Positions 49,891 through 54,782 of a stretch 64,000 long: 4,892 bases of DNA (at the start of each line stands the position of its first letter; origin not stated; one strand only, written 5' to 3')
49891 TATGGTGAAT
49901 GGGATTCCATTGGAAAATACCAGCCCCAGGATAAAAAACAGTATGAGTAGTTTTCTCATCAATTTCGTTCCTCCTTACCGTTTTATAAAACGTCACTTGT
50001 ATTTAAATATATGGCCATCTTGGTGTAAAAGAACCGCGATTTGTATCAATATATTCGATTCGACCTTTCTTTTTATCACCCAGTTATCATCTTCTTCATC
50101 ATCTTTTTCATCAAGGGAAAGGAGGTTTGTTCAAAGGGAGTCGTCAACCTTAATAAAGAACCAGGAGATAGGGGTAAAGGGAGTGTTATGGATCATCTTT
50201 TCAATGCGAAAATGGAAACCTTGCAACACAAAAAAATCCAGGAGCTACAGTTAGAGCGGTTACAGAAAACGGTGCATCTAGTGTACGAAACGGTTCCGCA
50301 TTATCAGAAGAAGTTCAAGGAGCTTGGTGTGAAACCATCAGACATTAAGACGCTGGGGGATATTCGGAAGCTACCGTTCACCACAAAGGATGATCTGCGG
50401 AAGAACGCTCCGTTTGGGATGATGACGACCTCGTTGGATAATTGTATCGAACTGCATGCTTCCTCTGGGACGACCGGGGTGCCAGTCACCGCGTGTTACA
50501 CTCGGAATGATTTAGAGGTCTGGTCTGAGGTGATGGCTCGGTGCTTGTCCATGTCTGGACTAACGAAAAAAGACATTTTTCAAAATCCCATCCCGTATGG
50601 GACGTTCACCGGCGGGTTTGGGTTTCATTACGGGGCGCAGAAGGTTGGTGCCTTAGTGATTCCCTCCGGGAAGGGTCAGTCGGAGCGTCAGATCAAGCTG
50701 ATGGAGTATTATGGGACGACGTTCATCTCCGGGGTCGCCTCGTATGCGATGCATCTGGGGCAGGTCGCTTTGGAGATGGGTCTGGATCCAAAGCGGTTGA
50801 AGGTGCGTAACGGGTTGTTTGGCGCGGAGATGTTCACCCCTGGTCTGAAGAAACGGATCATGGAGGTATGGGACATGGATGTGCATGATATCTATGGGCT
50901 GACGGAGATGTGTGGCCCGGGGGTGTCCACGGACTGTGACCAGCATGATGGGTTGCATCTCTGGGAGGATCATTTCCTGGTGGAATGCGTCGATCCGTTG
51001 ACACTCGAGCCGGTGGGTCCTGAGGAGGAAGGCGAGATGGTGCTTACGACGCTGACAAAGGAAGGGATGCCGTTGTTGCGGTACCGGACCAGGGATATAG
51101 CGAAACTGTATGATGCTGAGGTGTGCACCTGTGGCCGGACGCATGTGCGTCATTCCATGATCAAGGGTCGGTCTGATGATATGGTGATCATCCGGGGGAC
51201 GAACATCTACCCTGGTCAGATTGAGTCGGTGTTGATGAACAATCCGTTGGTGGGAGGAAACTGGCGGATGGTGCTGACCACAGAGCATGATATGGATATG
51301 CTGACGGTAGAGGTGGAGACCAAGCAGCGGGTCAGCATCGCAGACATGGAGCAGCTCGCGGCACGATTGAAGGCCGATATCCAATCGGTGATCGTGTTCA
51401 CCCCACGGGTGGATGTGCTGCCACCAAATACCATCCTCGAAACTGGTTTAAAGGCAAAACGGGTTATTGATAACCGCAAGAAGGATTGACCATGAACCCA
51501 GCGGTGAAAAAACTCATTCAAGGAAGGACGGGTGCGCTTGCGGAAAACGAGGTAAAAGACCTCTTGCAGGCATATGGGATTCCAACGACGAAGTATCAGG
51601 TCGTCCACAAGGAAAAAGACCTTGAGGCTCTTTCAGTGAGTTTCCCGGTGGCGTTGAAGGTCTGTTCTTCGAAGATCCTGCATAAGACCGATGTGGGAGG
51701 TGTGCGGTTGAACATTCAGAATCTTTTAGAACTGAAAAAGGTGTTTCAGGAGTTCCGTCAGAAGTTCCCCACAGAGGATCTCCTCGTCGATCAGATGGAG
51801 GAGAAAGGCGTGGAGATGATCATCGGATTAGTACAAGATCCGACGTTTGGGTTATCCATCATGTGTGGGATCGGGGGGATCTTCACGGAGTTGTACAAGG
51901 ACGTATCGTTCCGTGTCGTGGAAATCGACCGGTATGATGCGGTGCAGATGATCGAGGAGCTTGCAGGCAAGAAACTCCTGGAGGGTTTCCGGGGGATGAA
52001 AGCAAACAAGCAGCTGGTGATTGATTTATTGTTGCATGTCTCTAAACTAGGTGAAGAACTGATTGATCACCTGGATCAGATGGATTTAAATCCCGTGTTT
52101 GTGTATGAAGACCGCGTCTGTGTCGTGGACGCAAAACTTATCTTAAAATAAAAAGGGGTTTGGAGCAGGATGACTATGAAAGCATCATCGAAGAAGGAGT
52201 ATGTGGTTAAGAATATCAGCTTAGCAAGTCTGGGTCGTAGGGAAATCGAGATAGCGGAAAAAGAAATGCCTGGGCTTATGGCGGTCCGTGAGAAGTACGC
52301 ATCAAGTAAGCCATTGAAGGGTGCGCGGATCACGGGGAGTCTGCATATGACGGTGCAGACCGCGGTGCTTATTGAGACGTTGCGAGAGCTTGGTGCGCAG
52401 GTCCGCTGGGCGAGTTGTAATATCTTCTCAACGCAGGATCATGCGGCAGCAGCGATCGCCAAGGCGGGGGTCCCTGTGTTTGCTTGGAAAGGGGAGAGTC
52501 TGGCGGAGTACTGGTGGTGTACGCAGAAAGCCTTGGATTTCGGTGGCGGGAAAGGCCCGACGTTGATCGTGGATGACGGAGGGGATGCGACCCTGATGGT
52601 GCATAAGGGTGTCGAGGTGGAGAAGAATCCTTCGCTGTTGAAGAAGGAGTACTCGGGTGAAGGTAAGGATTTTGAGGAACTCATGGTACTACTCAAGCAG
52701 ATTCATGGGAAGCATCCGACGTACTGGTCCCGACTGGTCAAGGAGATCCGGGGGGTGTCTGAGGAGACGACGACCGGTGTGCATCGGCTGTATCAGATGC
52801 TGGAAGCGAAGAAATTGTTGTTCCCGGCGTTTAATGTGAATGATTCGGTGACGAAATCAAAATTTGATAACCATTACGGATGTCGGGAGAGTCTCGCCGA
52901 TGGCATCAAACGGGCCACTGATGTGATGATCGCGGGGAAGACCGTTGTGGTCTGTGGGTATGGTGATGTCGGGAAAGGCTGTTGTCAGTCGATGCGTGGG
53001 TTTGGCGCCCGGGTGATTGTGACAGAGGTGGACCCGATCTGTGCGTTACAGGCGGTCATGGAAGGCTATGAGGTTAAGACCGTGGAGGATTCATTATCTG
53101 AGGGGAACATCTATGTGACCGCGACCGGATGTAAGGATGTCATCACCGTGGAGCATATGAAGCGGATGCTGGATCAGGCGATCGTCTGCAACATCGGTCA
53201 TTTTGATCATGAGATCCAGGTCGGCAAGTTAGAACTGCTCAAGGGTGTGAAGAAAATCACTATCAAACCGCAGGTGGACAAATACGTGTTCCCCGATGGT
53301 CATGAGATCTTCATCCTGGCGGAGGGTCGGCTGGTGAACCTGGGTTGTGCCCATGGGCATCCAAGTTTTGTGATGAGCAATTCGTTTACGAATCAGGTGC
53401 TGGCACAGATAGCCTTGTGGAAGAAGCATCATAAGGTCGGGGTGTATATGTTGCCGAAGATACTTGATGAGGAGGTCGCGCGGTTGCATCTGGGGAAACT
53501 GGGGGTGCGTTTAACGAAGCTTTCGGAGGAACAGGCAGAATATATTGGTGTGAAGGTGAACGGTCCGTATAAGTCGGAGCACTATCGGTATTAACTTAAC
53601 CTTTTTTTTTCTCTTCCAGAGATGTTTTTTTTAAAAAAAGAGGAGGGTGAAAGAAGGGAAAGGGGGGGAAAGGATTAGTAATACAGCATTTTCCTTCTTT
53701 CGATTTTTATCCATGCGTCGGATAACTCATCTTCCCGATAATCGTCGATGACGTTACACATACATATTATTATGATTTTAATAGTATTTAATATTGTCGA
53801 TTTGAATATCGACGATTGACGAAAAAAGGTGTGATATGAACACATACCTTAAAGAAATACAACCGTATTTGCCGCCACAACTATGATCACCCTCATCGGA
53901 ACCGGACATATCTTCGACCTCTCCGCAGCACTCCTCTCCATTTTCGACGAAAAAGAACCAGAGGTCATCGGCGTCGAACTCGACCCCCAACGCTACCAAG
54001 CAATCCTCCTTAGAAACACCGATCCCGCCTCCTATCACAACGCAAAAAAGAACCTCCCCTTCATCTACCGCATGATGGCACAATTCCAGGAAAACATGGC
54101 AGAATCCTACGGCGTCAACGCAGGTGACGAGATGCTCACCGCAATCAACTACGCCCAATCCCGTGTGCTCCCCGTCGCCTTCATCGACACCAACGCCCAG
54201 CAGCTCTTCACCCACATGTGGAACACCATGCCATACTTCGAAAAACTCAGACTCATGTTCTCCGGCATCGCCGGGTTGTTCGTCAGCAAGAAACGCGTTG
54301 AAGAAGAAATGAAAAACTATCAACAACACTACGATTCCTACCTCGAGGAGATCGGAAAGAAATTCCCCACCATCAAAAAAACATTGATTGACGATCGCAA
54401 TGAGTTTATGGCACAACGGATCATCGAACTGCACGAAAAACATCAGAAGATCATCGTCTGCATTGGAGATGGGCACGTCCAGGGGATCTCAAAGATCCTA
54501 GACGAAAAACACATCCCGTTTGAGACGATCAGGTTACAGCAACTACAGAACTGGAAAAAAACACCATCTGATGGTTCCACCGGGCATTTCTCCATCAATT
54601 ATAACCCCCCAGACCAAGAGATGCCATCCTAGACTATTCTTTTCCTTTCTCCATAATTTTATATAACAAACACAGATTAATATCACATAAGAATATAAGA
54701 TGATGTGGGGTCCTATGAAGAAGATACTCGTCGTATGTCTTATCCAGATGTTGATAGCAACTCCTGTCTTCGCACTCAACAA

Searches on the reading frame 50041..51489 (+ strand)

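Call 70: search_protein_families(library=pfam, proteins=[window:50041-51489:+], max_evalue=0.00001)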
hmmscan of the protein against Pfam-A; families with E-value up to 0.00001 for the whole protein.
window:50041-51489:+ (482 aa): 2 families
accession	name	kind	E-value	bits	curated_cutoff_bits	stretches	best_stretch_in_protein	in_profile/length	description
PF14535.12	AMP-binding_C_2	-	7.1e-23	81.1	25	1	386-479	1-96/96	AMP-binding enzyme C-terminal domain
PF00501.34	AMP-binding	-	7.3e-15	55.1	29.9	1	129-335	158-374/384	AMP-binding enzyme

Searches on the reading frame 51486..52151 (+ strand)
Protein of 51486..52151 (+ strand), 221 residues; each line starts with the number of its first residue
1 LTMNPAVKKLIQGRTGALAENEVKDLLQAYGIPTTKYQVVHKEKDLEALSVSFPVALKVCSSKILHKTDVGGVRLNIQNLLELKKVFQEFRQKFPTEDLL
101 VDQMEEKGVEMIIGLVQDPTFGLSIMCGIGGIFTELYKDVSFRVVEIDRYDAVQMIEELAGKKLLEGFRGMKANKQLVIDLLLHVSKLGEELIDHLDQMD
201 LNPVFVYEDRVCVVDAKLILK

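Call 70: search_protein_families(library=pfam, proteins=[window:51486-52151:+], max_evalue=0.00001)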
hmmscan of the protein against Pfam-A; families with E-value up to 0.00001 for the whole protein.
window:51486-52151:+ (221 aa): 1 family
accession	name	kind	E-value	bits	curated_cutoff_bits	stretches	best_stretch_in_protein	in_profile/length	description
PF13549.11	ATP-grasp_5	-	3.8e-56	190.4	27.6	1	12-220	4-221/221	ATP-grasp domain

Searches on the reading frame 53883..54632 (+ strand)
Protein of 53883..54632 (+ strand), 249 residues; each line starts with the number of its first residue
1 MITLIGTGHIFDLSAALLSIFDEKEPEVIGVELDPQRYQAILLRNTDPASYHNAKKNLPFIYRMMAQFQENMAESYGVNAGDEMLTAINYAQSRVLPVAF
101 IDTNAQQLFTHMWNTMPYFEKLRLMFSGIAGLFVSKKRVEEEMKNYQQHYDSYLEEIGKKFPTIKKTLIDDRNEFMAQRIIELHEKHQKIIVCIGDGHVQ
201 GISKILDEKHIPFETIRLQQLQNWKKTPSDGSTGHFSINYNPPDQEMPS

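Call 70: search_protein_families(library=pfam, proteins=[window:53883-54632:+], max_evalue=0.00001)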
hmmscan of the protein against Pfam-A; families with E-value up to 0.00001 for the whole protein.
window:53883-54632:+ (249 aa): 1 family
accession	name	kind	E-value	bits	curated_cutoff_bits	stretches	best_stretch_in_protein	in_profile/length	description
PF01963.22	TraB_PrgY_gumN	-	9.2e-18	65.5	26.8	1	2-207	12-252/263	TraB/PrgY/gumN family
